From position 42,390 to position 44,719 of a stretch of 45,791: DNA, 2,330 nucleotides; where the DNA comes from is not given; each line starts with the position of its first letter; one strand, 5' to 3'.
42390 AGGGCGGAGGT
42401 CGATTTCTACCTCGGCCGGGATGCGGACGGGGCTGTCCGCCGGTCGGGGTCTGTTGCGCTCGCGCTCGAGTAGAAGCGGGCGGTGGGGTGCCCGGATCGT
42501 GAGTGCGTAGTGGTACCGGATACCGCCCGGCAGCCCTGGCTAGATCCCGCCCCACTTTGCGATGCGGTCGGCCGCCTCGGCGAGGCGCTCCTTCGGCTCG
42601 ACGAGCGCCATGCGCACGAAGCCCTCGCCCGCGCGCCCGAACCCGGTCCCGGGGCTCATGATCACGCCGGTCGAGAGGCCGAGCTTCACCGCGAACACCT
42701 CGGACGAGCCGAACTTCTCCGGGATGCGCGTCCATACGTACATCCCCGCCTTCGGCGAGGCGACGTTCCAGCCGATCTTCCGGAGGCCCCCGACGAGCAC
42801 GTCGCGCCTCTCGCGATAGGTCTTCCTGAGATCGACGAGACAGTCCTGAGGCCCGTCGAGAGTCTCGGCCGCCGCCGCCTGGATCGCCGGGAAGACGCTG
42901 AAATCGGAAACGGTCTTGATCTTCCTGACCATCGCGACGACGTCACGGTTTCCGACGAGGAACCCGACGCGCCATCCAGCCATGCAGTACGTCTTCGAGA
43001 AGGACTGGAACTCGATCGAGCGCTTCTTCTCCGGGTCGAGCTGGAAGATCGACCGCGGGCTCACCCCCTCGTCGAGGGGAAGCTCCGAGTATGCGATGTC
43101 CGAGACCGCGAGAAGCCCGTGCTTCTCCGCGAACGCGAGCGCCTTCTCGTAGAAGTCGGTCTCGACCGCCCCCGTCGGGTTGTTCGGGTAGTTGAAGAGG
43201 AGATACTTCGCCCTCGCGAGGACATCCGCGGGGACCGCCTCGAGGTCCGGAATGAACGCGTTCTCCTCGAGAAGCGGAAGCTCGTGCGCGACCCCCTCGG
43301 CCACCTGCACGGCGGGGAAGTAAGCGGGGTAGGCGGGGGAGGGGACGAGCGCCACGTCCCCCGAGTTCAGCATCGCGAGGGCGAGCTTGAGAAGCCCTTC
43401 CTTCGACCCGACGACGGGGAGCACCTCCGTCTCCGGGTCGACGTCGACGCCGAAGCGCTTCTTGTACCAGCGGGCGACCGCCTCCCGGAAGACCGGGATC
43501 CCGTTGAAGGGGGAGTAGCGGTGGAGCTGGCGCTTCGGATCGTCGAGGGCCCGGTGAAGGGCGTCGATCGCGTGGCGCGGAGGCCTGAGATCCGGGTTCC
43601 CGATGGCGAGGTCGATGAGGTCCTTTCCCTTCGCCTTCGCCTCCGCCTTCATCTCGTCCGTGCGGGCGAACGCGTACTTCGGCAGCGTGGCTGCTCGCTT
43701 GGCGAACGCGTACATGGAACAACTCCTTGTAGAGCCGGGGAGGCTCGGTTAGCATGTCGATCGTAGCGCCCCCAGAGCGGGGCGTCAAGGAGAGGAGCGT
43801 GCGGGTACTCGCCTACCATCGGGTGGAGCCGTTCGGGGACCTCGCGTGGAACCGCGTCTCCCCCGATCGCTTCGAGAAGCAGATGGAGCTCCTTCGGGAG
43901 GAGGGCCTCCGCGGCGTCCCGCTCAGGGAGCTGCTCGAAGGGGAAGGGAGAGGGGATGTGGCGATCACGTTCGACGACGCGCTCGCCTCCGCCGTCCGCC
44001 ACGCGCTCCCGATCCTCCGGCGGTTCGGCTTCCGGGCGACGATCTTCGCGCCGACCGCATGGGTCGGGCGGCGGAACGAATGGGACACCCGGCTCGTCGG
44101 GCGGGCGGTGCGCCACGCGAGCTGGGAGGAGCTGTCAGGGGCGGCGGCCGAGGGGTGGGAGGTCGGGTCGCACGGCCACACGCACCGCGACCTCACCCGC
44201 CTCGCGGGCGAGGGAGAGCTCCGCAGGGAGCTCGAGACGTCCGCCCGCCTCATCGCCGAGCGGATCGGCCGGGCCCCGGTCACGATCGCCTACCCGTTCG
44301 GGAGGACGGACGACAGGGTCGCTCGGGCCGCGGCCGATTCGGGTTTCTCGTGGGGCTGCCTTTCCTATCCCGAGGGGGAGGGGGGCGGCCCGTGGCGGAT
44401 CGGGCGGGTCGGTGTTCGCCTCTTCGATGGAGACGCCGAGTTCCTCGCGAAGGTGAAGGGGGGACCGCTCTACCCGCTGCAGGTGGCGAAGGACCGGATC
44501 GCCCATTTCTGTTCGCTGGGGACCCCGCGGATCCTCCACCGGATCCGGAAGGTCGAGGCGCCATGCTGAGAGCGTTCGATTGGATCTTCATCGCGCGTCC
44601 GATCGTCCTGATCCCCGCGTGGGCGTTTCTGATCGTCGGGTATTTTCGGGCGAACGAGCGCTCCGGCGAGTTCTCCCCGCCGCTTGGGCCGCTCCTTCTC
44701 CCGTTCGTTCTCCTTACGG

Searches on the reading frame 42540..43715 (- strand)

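Call 15: search_protein_families(library=pfam, proteins=[window:42540-43715:-])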
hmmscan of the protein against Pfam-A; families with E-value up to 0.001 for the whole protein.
window:42540-43715:- (391 aa): 1 family
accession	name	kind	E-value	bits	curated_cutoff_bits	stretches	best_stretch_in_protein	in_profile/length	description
PF00155.27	Aminotran_1_2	-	1.9e-61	208.7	19.7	1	31-385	1-361/361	Aminotransferase class I and II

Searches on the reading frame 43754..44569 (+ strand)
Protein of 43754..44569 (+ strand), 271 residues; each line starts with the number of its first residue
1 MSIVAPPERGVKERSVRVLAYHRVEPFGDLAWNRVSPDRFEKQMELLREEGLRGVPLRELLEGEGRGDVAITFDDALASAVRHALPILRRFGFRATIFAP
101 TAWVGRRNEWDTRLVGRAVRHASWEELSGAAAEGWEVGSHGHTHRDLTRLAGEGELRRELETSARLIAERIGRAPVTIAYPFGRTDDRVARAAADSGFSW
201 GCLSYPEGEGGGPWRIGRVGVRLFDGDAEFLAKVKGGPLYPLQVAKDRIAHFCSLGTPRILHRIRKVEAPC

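Call 73: search_protein_families(library=pfam, proteins=[window:43754-44569:+])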
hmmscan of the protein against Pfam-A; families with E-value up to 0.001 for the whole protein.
window:43754-44569:+ (271 aa): 1 family
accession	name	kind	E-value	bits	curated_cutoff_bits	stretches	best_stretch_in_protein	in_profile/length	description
PF01522.26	Polysacc_deac_1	-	9.8e-24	84.1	23.1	1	66-198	6-121/124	Polysaccharide deacetylase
